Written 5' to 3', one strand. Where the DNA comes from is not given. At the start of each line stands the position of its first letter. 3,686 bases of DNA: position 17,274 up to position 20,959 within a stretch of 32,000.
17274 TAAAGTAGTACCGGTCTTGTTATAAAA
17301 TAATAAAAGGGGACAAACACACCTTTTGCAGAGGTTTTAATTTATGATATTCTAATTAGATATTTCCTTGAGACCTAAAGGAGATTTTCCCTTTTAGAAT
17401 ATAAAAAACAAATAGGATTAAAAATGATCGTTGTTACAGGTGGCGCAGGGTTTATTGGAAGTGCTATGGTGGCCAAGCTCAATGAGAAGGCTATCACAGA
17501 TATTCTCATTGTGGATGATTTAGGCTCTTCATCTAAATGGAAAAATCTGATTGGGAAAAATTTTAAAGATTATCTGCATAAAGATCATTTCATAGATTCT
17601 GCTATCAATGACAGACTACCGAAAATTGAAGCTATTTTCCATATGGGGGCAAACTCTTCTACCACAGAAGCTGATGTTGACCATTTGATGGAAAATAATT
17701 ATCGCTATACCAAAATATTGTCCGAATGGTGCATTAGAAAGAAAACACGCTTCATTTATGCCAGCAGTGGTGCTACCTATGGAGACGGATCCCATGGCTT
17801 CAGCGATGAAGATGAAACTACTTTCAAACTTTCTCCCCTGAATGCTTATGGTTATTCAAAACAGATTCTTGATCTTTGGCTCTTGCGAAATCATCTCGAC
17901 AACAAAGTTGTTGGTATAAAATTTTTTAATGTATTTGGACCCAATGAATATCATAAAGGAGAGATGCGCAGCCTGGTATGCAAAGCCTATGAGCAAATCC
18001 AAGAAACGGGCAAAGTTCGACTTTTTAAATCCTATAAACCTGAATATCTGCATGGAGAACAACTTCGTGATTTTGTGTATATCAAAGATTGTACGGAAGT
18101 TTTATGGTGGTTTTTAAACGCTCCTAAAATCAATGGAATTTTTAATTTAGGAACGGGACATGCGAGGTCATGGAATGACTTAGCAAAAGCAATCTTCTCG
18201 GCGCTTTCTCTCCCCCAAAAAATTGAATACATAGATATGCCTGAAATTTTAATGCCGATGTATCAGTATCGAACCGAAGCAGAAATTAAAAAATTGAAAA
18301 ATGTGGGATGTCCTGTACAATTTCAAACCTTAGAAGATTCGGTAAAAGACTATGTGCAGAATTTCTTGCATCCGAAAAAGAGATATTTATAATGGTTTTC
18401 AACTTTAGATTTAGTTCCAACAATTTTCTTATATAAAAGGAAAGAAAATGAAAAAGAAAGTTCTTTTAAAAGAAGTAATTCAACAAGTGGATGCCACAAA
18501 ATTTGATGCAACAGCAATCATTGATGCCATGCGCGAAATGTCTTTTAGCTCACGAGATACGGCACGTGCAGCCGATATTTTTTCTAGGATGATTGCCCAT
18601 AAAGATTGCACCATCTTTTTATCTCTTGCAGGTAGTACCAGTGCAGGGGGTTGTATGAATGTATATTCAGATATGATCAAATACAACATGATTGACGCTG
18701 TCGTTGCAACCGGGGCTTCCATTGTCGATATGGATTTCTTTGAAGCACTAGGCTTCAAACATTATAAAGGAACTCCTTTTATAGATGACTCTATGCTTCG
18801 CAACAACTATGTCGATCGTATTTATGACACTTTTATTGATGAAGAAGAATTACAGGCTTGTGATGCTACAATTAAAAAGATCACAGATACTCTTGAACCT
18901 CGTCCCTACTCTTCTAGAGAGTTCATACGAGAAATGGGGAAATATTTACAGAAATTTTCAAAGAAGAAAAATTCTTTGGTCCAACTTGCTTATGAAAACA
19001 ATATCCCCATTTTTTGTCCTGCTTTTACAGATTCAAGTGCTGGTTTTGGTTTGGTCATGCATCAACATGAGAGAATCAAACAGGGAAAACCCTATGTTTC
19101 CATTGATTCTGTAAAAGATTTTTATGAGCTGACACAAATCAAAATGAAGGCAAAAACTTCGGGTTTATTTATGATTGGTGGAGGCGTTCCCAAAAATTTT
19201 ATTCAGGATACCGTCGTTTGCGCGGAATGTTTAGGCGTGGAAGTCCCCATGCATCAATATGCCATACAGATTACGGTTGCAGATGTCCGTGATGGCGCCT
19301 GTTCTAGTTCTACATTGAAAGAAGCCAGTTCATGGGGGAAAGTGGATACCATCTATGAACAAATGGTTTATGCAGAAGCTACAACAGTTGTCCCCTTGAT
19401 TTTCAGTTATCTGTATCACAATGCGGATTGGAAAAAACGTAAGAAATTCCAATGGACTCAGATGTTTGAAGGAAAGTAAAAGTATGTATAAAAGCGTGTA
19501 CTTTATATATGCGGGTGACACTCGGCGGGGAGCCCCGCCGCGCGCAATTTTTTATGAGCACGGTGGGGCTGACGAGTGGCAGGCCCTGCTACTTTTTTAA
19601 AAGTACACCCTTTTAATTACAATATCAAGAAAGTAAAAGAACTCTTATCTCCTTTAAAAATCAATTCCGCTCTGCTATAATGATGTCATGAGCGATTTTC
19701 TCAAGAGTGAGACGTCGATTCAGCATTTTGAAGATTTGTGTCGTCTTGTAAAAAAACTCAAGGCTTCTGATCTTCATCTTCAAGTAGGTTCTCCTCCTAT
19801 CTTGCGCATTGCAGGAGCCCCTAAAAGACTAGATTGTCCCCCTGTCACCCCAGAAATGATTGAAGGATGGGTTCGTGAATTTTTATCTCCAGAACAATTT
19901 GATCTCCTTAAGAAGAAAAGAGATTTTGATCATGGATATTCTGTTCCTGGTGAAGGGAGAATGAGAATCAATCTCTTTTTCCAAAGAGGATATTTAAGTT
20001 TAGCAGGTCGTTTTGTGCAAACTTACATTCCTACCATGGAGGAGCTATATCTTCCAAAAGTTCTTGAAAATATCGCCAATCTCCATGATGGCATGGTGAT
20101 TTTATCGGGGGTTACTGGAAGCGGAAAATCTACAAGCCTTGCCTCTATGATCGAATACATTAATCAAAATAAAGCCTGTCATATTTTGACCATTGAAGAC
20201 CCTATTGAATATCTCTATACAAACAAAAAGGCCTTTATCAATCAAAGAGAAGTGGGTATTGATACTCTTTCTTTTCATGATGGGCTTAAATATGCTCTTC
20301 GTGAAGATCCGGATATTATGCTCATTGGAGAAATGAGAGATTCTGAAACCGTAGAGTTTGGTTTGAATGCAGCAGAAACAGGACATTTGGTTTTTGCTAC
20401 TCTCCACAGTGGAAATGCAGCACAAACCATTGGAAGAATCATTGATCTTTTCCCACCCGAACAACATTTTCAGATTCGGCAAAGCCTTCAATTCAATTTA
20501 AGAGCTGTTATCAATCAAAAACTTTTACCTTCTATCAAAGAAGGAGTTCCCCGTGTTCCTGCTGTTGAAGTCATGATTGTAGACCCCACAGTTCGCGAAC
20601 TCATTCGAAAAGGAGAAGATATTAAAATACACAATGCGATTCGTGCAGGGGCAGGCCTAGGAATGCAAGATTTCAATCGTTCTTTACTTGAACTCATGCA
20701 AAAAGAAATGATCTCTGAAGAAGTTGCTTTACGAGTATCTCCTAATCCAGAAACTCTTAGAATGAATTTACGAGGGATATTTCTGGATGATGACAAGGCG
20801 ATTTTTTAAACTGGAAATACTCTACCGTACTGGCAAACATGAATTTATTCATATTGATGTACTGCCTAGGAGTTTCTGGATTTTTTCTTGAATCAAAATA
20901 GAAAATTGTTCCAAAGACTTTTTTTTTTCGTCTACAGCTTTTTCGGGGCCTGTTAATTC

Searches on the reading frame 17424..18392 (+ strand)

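Call 43: search_protein_families(library=pfam, proteins=[window:17424-18392:+], max_evalue=0.001)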
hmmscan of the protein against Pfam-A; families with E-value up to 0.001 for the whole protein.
window:17424-18392:+ (322 aa): 6 families
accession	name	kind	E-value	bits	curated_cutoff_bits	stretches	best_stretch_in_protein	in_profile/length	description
PF01370.27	Epimerase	-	3.5e-39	135.1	20.9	1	2-243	1-240/240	NAD dependent epimerase/dehydratase family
PF16363.11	GDP_Man_Dehyd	-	8.5e-19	68.6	27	1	4-263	2-268/332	GDP-mannose 4,6 dehydratase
PF01073.25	3Beta_HSD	-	1.7e-12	47.4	22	1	3-152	1-156/280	3-beta hydroxysteroid dehydrogenase/isomerase family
PF04321.23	RmlD_sub_bind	-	3.7e-08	33.2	27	1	2-272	3-243/287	RmlD substrate binding domain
PF07993.18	NAD_binding_4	-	2.4e-06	27.3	20.1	0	65-148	86-183/258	Male sterility protein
PF02719.21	Polysacc_synt_2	-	3e-05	23.8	20.2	0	2-32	1-31/293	Polysaccharide biosynthesis protein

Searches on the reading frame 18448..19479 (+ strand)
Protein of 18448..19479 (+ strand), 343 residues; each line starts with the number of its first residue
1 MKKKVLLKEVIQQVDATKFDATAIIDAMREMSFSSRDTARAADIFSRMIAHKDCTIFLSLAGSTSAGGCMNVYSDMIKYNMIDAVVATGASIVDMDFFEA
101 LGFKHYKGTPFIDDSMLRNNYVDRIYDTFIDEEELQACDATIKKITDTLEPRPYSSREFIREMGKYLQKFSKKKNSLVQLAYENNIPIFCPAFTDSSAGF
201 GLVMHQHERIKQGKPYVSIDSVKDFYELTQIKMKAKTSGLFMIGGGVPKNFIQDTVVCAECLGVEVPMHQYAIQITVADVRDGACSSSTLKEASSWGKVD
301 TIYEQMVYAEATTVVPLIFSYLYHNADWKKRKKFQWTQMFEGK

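Call 43: search_protein_families(library=pfam, proteins=[window:18448-19479:+], max_evalue=0.001)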
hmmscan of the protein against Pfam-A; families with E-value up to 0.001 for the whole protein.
window:18448-19479:+ (343 aa): 1 family
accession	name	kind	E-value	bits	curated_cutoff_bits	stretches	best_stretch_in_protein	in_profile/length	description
PF01916.23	DS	-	8.4e-97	324.4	27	1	24-321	2-287/288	Deoxyhypusine synthase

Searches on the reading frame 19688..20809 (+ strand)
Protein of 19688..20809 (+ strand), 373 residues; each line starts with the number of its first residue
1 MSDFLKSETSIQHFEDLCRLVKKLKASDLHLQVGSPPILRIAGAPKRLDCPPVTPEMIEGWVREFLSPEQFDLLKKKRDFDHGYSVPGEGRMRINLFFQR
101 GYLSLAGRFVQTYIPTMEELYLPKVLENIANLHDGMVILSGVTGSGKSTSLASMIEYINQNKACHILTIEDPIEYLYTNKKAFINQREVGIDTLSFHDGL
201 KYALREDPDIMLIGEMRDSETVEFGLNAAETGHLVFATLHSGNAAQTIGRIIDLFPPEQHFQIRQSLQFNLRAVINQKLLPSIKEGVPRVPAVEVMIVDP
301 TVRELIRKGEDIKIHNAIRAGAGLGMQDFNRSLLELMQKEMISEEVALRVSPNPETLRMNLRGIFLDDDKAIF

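Call 43: search_protein_families(library=pfam, proteins=[window:19688-20809:+], max_evalue=0.001)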
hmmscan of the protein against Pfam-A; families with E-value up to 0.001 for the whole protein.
window:19688-20809:+ (373 aa): 1 family
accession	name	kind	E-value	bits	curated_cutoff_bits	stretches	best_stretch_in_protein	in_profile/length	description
PF00437.27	T2SSE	-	1.6e-40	139.4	24.9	1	126-283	134-281/370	Type II/IV secretion system protein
